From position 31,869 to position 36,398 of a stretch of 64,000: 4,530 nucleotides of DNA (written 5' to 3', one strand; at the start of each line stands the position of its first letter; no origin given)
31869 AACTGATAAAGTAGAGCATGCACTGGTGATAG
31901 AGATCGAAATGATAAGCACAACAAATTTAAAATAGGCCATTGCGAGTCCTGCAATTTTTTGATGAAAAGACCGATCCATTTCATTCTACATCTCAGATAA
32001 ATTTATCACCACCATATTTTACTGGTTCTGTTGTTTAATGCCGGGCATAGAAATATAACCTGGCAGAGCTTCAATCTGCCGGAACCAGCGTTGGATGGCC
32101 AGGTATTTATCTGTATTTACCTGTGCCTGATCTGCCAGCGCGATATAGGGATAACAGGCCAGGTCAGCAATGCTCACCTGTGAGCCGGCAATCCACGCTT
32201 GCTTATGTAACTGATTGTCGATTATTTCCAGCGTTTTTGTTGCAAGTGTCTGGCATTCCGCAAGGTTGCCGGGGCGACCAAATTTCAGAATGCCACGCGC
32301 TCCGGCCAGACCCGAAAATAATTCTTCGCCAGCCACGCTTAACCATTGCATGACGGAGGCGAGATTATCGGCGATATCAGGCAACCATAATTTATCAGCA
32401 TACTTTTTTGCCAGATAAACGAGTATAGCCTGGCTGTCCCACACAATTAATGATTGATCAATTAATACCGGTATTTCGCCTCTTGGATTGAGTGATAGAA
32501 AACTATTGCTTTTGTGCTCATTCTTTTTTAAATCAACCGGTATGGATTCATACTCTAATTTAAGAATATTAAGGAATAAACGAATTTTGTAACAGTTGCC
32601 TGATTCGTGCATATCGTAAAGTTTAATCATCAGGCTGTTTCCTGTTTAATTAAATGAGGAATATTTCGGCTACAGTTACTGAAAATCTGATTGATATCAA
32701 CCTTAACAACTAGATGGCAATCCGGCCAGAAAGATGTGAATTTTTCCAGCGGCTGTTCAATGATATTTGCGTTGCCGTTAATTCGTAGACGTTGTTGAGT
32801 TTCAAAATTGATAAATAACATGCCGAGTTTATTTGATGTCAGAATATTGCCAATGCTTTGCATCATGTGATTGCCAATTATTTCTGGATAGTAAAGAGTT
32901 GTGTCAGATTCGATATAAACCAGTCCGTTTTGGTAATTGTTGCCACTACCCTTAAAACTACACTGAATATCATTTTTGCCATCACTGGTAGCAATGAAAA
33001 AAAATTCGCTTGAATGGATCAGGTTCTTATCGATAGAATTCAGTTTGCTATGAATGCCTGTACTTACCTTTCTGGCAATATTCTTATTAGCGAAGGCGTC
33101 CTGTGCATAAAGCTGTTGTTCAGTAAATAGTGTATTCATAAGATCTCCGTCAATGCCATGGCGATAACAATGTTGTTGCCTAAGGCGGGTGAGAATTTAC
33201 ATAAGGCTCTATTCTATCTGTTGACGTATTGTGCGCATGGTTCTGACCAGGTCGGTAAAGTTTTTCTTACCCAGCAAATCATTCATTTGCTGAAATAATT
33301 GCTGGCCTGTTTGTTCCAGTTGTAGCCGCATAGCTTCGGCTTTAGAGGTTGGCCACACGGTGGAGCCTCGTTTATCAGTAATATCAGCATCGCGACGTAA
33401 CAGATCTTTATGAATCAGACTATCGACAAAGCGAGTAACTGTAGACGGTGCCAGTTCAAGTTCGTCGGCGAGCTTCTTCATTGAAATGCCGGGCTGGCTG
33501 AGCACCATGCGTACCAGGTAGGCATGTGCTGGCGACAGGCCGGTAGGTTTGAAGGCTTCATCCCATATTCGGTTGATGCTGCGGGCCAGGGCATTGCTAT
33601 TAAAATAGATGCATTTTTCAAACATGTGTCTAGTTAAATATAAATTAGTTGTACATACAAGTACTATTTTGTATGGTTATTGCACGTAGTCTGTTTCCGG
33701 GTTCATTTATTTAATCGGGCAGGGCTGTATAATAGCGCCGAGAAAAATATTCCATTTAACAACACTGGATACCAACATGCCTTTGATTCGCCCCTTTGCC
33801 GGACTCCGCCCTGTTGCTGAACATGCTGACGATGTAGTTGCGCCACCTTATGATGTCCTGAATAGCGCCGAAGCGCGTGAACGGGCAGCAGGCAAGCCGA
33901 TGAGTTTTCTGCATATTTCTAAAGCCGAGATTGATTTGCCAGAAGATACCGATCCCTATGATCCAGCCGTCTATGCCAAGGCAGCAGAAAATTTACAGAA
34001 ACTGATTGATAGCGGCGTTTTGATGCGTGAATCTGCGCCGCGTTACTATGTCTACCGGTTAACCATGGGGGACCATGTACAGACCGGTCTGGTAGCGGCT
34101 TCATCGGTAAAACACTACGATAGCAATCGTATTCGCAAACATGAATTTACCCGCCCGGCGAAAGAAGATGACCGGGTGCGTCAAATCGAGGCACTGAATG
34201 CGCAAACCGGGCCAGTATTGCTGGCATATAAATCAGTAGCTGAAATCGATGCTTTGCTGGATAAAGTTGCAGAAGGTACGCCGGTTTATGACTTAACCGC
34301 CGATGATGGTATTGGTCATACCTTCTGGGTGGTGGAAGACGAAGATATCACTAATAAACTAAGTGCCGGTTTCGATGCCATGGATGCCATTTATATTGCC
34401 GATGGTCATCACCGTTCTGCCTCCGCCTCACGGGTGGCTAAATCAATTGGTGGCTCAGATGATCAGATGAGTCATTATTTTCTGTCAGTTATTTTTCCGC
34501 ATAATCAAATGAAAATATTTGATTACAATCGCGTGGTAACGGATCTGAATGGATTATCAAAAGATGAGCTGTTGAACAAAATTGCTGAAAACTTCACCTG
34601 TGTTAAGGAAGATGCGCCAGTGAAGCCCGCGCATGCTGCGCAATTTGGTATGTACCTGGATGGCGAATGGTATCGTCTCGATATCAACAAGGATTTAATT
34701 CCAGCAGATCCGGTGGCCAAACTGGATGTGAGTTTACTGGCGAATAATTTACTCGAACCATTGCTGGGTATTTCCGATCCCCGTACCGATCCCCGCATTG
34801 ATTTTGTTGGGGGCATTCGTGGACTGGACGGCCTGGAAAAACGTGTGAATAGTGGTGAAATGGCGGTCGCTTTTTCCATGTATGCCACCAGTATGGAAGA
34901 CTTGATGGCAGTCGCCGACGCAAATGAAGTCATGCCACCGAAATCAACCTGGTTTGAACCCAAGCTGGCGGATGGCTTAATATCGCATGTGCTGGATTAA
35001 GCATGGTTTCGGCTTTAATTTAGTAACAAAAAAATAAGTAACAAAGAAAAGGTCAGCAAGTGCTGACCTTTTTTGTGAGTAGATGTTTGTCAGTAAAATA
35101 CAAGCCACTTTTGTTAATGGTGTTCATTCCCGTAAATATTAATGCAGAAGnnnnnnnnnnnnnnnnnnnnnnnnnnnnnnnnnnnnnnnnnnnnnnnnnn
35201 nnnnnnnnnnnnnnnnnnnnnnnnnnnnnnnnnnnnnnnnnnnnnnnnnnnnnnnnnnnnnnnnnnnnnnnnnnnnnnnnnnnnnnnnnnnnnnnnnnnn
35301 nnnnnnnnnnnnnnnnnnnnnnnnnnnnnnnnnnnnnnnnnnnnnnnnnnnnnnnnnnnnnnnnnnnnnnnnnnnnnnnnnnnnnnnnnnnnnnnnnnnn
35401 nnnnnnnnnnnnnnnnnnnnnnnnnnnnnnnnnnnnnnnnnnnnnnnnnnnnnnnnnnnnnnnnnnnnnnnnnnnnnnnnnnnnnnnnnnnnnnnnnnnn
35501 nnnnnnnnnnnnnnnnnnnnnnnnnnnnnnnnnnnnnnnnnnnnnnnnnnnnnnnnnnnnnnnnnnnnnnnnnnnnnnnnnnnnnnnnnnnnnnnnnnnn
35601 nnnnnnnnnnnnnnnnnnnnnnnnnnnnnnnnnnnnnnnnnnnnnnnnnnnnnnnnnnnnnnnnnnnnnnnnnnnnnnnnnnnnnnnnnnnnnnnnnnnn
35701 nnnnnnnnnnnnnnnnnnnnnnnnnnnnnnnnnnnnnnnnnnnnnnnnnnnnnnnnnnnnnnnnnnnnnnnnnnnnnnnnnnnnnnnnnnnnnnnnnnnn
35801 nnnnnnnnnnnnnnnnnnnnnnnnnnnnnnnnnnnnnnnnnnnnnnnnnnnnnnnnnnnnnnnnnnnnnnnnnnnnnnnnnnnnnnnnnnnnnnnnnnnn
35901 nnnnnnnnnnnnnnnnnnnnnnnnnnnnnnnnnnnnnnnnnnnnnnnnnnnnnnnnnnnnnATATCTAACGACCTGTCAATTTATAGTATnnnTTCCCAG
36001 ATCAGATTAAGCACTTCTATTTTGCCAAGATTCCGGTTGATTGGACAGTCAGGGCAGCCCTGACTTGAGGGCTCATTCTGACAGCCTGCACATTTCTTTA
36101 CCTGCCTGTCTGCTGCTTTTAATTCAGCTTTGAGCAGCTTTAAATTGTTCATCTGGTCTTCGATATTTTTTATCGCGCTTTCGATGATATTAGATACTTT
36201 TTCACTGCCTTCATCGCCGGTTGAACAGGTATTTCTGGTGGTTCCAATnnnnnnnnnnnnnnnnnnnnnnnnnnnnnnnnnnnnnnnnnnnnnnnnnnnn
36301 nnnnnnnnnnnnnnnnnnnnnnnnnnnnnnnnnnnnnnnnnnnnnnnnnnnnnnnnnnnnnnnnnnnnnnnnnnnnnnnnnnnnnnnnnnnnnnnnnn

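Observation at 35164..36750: Three-gene operon of unknown function: 75-aa protein, MerR regulator with C-terminal CxxC-x8-CxxC, 265-aa unknown protein; direct repeats in its promoter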

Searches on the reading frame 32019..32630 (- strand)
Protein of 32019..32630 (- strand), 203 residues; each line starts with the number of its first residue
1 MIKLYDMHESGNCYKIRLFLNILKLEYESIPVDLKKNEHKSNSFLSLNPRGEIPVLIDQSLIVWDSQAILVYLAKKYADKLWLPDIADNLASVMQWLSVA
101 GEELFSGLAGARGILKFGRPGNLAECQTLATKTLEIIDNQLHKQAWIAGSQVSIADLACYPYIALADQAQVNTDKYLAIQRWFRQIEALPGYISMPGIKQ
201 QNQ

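Call 39: search_protein_families(library=pfam, proteins=[window:32019-32630:-], max_evalue=0.001)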
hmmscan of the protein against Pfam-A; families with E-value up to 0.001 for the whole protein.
window:32019-32630:- (203 aa): 6 families
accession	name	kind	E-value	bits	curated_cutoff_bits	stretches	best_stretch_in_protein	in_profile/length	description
PF02798.26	GST_N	-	6.1e-18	65.4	20.9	1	2-74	3-75/76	Glutathione S-transferase, N-terminal domain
PF13409.12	GST_N_2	-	2.5e-13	50.9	25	1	11-75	3-69/70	Glutathione S-transferase, N-terminal domain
PF13417.12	GST_N_3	-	3.7e-13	50.1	22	1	4-79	1-73/75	Glutathione S-transferase, N-terminal domain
PF00043.30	GST_C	-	8.8e-09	35.9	20.7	1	125-190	26-93/93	Glutathione S-transferase, C-terminal domain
PF13410.11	GST_C_2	-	2.4e-06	28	24.9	1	123-182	4-66/69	Glutathione S-transferase, C-terminal domain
PF14497.11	GST_C_3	-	0.00022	21.8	21.6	1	130-190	31-95/104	Glutathione S-transferase, C-terminal domain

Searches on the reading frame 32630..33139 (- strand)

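Call 39: search_protein_families(library=pfam, proteins=[window:32630-33139:-], max_evalue=0.001)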
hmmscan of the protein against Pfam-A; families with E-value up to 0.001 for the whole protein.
window:32630-33139:- (169 aa): 1 family
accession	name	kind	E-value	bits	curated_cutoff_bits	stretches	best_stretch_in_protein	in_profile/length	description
PF01243.27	PNPOx_N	-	4.9e-07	30.6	28.1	1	39-134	7-85/120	Pyridoxamine 5'-phosphate oxidase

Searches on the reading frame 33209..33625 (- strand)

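Call 39: search_protein_families(library=pfam, proteins=[window:33209-33625:-], max_evalue=0.001)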
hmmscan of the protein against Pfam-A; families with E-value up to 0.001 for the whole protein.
window:33209-33625:- (138 aa): 4 families
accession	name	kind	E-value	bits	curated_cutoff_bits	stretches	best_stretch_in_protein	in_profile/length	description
PF01047.28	MarR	-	1.6e-10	41.2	24.6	1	31-86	2-57/59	MarR family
PF12802.13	MarR_2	-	5.8e-09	36.4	27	1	29-86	2-60/61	MarR family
PF13412.12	HTH_24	-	3.7e-05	23.6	21.9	1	41-73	12-44/48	Winged helix-turn-helix DNA-binding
PF09339.16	HTH_IclR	-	4.8e-05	23.5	22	1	45-79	17-51/52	IclR helix-turn-helix domain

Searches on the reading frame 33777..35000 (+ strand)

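Call 39: search_protein_families(library=pfam, proteins=[window:33777-35000:+], max_evalue=0.001)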
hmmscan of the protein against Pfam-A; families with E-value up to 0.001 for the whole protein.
window:33777-35000:+ (407 aa): 1 family
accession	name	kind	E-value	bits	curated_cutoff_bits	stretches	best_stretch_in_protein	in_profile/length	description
PF06245.16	DUF1015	-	7.5e-108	360.7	25.8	1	4-319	1-325/325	Protein of unknown function (DUF1015)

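Call 75: search_protein_families(library=ncbifam, proteins=[window:33777-35000:+], max_evalue=0.00001)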
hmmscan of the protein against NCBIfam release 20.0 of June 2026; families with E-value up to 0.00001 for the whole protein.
window:33777-35000:+ (407 aa): 0 families

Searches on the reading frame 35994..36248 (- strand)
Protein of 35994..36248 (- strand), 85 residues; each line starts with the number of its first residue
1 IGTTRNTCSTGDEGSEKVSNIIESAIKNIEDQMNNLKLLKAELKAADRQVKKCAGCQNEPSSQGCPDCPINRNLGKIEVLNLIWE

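Call 60: find_related_loci(query=A6, collection=metagenome_contigs, flank=4000)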
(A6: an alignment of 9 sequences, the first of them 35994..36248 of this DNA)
Query A6 (85 aa) in metagenome_contigs; peptide patterns used: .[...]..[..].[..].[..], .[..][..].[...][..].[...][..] (x = any residue, [..] = any of these).
254 stretches matched a pattern; 48 encode a relative of the query (tblastn E <= 1e-3); 48 distinct loci.
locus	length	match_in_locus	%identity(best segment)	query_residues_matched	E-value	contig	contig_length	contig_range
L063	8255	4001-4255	76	1-85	6e-41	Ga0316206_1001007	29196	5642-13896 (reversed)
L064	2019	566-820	71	1-85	4e-39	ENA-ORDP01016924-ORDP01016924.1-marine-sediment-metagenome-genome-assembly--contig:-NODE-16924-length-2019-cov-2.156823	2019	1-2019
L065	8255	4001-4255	67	1-85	1e-38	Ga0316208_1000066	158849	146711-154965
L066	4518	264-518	71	1-85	1e-38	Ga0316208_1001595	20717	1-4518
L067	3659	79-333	71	1-85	2e-38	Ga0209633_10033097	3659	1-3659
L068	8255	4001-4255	69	1-85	4e-38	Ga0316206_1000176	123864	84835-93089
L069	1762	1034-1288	67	1-85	2e-37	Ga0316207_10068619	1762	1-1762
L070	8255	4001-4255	66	1-85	2e-37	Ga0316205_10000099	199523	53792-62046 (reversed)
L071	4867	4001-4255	65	1-85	5e-37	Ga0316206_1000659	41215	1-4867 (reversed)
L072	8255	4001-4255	64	1-85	7e-37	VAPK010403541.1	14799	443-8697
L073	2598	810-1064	66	1-85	7e-37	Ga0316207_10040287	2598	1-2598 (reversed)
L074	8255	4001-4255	68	1-85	1e-36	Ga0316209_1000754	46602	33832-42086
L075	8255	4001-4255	65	1-85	3e-36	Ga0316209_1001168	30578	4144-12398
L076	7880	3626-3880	61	1-85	2e-36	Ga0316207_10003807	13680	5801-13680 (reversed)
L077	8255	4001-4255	62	1-85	3e-36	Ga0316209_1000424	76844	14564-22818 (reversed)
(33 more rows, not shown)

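Call 68: search_dna_similar(query=window:35994-36248:-, collection=plasmids, mode=protein, max_evalue=0.001, max_rows=10)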
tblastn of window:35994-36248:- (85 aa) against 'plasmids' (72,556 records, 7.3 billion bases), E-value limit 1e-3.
Records with a match: 1; places in all: 1; records where one place covers at least 80% of the query: 1.
Best place of each record, by identity: <60% 1.
By first word of the organism name: Methylorubrum 1.
By predicted mobility (MOB-suite, as given by PLSDB): conjugative 1.
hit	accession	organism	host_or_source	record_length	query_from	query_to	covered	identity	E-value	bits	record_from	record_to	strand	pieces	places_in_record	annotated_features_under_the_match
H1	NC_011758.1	Methylorubrum extorquens CM4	-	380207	1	85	100%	31.8%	3e-8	56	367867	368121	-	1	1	none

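Call 69: get_annotated_region(hit=H1, flank=5000)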
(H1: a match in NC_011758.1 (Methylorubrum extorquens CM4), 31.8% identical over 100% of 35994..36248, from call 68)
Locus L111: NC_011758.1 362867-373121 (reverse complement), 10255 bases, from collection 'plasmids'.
description: Methylorubrum extorquens CM4 plasmid pCMU01, complete sequence
organism: Methylorubrum extorquens CM4 (NCBI taxid 440085)
taxonomy: Bacteria; Pseudomonadota; Alphaproteobacteria; Hyphomicrobiales; Methylobacteriaceae; Methylorubrum; Methylorubrum extorquens; Methylorubrum extorquens CM4
host: -; source: -; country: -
typing (MOB-suite, as given by PLSDB): conjugative; replicon rep_cluster_4; relaxase MOBQ; mating-pair formation MPF_I
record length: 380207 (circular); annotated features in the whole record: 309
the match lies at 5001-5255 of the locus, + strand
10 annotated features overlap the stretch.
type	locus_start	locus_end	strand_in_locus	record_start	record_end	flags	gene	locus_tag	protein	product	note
CDS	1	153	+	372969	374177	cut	cobD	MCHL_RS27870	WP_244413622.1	threonine-phosphate decarboxylase CobD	GO:0009236 - cobalamin biosynthetic process [Evidence IEA]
CDS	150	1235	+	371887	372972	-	-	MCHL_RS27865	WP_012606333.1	cobalt-precorrin-5B (C(1))-methyltransferase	GO:0009236 - cobalamin biosynthetic process [Evidence IEA]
CDS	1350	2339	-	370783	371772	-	-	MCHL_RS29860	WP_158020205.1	uroporphyrinogen decarboxylase family protein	GO:0006779 - porphyrin-containing compound biosynthetic process [Evidence IEA]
CDS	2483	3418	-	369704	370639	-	-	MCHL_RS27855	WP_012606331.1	tetrahydromethanopterin S-methyltransferase subunit H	-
CDS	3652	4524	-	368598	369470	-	-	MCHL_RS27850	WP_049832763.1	methylenetetrahydrofolate reductase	GO:0006555 - methionine metabolic process [Evidence IEA]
CDS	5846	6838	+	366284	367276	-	cbiB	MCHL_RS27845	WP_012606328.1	adenosylcobinamide-phosphate synthase CbiB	GO:0009236 - cobalamin biosynthetic process [Evidence IEA]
CDS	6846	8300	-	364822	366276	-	-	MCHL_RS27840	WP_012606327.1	cobyric acid synthase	GO:0009236 - cobalamin biosynthetic process [Evidence IEA]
CDS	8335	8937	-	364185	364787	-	cobO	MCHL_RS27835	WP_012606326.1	cob(I)yrinic acid a,c-diamide adenosyltransferase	GO:0009236 - cobalamin biosynthetic process [Evidence IEA]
CDS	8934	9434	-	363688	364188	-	cobU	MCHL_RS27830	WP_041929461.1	bifunctional adenosylcobinamide kinase/adenosylcobinamide-phosphate guanylyltransferase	GO:0009236 - cobalamin biosynthetic process [Evidence IEA]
CDS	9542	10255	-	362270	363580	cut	-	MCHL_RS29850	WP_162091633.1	globin-coupled sensor protein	GO:0006935 - chemotaxis [Evidence IEA]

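Call 74: search_solved_structures(query=A5, max_evalue=10, show_alignments=3)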
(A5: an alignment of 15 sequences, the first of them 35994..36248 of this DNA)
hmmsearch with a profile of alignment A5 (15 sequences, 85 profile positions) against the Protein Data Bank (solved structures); distinct sequences matched with E-value up to 10: 28.
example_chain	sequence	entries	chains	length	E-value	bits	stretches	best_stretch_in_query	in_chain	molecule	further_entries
1v5n_A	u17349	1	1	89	0.0035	20.9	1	12-71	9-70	PDI-like Hypothetical Protein At1g60420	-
3he4_B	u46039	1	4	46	0.087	16.4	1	18-50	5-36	SYNZIP5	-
9l08_A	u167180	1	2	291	0.11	16.1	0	22-65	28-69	Covalently Connected Cytochrome c555 trimer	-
22ll_Aa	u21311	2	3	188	0.44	14.2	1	11-59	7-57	Entry-fusion complex associated protein OPG095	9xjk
8zu9_E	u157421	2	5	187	0.52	13.9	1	20-59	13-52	Entry-fusion complex associated protein OPG095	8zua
4u6h_E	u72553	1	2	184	0.6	13.7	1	20-59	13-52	Protein L1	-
1ypy_A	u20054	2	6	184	0.67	13.6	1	21-59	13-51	Virion membrane protein | Virion membrane protein M25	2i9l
9lf8_R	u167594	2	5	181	0.68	13.6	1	20-59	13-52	Entry-fusion complex associated protein OPG095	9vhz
9j7y_G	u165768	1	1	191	0.7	13.5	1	19-59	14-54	Entry-fusion complex associated protein OPG095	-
2con_A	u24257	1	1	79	0.84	13.3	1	43-79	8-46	nin one binding protein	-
7l7v_A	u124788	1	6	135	0.97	13.1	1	19-52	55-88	Probable disease resistance protein At5g66900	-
6w1s_B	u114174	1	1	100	1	13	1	17-51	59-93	Mediator of RNA polymerase II transcription subunit 4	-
7l7w_A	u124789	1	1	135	1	13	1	19-52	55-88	Probable disease resistance protein At5g66900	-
2jua_A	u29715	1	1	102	1.4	12.6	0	3-32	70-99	de novo protein S836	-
2wpr_A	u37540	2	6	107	1.5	12.5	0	12-51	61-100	TRIMERIC AUTOTRANSPORTER ADHESIN FRAGMENT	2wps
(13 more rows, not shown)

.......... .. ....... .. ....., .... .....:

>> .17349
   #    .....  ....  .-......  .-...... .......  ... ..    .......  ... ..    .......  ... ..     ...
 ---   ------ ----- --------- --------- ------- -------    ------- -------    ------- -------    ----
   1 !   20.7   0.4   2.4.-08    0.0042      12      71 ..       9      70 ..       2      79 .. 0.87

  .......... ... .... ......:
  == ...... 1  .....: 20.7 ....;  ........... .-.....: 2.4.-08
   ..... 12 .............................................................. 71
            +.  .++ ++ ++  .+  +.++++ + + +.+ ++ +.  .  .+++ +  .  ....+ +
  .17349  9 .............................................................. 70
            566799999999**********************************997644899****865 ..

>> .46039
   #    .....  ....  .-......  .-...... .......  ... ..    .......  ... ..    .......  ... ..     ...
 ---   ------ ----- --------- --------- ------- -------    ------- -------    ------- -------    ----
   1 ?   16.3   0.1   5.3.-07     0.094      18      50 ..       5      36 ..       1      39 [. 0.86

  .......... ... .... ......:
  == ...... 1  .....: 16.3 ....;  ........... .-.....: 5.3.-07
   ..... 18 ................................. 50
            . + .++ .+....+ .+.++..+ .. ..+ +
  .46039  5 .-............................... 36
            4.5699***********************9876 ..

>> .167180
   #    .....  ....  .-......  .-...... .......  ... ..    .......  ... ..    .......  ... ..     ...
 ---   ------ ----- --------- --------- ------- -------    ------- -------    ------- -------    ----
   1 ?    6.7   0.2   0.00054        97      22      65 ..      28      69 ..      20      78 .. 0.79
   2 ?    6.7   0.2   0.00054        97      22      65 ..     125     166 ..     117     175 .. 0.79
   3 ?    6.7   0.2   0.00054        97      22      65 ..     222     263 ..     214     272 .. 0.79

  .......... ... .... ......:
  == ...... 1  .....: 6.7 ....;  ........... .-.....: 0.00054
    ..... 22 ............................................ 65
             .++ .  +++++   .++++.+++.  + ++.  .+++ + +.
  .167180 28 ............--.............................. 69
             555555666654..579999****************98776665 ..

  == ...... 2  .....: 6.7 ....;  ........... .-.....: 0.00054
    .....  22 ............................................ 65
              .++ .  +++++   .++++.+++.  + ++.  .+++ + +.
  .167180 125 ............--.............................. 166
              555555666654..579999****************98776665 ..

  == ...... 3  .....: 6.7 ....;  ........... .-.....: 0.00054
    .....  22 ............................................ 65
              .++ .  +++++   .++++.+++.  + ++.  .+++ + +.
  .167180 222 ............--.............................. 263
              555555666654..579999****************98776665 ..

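Call 75: search_protein_families(library=ncbifam, proteins=[L111:4776-5435:+], max_evalue=0.00001)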
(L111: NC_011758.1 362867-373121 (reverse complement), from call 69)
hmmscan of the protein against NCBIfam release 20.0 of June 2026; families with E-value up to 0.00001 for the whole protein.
L111:4776-5435:+ (219 aa): 10 families
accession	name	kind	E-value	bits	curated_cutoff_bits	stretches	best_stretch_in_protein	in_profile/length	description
TIGR02043.1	ZntR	equivalog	4.1e-12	46.4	167.95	1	13-120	3-109/131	Zn(2+)-responsive transcriptional regulator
NF007069.0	PRK09514.1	equivalog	6.6e-11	42.4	143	1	13-120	3-109/141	Zn(2+)-responsive transcriptional regulator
NF047375.1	HeatShock_HspR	equivalog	7.3e-10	38.7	105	1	14-76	6-69/92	heat shock protein transcriptional repressor HspR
TIGR02044.1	CueR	equivalog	1.6e-09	37.9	147.4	1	14-120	3-107/127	Cu(I)-responsive transcriptional regulator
TIGR02051.1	MerR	equivalog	5.7e-09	36.3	150.85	1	13-141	1-119/124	mercury resistance transcriptional regulator MerR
TIGR02047.1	CadR-PbrR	equivalog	2.1e-08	34.2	151.45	1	13-120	2-107/127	Cd(II)/Pb(II)-responsive transcriptional regulator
NF053740.1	TransRegTnrAGPos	equivalog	7.2e-08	32.6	140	1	13-79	14-80/108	hypothetical protein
TIGR01950.1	SoxR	equivalog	7.7e-08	32.2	116.9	1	14-119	4-107/142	redox-sensitive transcriptional activator SoxR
NF047377.1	heat_HspR_dupli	exception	4.9e-07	29.5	300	1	18-83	12-78/214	heat shock protein transcriptional repressor HspR, fused homodimer type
NF050798.1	TF_FtsR_Actino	equivalog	3.1e-06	27.5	150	1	28-74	22-69/223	transcriptional regulator FtsR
